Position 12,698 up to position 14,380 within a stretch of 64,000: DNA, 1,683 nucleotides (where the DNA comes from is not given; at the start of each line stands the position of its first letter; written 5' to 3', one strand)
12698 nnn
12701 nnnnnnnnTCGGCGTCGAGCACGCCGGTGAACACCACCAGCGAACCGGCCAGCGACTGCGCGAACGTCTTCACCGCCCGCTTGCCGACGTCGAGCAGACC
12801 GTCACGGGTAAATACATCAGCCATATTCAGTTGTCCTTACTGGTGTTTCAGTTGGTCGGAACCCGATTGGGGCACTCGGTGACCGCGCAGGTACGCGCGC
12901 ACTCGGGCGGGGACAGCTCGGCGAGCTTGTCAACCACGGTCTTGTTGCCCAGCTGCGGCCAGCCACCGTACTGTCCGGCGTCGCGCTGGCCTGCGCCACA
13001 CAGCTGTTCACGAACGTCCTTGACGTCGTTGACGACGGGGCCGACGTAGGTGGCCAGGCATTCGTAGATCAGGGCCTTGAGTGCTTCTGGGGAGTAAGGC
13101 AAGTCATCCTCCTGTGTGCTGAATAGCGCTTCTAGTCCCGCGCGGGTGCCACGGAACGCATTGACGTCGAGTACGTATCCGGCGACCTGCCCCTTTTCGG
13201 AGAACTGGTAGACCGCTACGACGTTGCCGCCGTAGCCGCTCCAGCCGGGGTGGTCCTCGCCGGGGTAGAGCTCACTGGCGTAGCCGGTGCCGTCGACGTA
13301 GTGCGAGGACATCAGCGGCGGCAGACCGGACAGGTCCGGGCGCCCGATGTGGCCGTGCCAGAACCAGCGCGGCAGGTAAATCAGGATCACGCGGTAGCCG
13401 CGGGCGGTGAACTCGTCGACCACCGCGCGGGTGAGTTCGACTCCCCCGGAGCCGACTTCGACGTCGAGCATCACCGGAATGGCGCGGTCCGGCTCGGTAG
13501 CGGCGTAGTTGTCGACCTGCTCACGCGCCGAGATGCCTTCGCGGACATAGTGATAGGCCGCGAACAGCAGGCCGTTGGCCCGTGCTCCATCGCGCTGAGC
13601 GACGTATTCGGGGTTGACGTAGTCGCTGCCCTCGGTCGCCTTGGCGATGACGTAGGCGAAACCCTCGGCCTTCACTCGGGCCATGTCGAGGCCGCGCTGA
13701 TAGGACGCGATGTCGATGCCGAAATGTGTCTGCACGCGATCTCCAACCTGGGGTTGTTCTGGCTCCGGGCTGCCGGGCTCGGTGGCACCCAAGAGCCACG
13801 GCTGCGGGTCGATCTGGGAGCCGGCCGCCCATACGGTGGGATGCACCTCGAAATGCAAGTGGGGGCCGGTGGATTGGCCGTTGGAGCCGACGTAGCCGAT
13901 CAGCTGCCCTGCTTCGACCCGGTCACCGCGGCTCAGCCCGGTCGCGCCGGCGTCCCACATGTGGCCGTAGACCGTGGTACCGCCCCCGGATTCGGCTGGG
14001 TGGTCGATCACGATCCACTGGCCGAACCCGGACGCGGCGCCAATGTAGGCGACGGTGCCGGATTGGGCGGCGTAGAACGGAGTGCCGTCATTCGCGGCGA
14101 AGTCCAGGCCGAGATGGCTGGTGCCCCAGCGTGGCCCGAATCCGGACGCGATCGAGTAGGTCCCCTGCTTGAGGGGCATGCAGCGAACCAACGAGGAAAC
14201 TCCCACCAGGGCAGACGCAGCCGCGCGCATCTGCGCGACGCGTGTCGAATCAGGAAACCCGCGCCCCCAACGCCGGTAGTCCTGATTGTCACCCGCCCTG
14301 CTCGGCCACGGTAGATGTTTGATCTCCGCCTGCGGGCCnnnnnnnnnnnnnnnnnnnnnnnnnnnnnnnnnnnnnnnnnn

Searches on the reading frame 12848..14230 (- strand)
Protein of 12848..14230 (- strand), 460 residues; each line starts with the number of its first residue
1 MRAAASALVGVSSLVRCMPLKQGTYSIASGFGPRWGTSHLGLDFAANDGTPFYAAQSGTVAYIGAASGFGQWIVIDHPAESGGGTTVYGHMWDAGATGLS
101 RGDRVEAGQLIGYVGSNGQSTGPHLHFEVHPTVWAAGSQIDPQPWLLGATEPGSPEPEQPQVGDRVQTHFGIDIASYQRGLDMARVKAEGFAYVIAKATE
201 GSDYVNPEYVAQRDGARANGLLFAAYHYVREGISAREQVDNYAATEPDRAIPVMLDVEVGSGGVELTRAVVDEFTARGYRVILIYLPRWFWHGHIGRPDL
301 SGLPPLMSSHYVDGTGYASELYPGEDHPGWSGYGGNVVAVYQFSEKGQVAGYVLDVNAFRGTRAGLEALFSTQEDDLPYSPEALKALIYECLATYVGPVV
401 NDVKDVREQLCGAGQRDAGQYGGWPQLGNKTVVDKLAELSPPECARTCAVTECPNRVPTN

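Call 14: search_protein_families(library=phrogs, proteins=[window:12848-14230:-], max_evalue=0.00001)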
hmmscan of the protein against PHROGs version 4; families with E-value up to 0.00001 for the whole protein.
window:12848-14230:- (460 aa): 24 families
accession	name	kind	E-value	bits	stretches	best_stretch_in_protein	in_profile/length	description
phrog_3084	-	lysis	1.1e-147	493.8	1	16-438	2-443/468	endolysin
phrog_880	-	lysis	2.5e-86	291.8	1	13-161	3-151/435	endolysin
phrog_28089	-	lysis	6.6e-45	154.4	1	15-152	566-703/1141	endolysin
phrog_291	-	lysis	2.2e-26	93.7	1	169-363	113-309/509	endolysin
phrog_6700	-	lysis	1.4e-24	86.3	1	37-160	2624-2741/2898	endolysin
phrog_3578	-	lysis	5.6e-22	79.7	1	24-150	213-360/405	endolysin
phrog_10030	-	tail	3.6e-20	72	1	27-130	1902-2006/2105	tail length tape measure protein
phrog_7767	-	other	9.7e-20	72.1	1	25-147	4-120/194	metallo-endopeptidase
phrog_6219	-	lysis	5.4e-19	69.9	1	171-261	4-97/326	endolysin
phrog_6985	-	lysis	7.6e-19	69.2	1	16-161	4-160/278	endolysin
phrog_28672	-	other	1.1e-18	68.1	1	26-130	275-374/397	metallo-endopeptidase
phrog_14988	-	other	1.8e-15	58.4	1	34-130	23-127/272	peptidase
phrog_6745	-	lysis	1.6e-14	54.5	1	170-276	5-116/396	endolysin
phrog_6007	-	lysis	2.7e-14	53.8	1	168-360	2-201/483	endolysin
phrog_167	-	tail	6.6e-13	48.3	1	29-138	1209-1291/1555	tail length tape measure protein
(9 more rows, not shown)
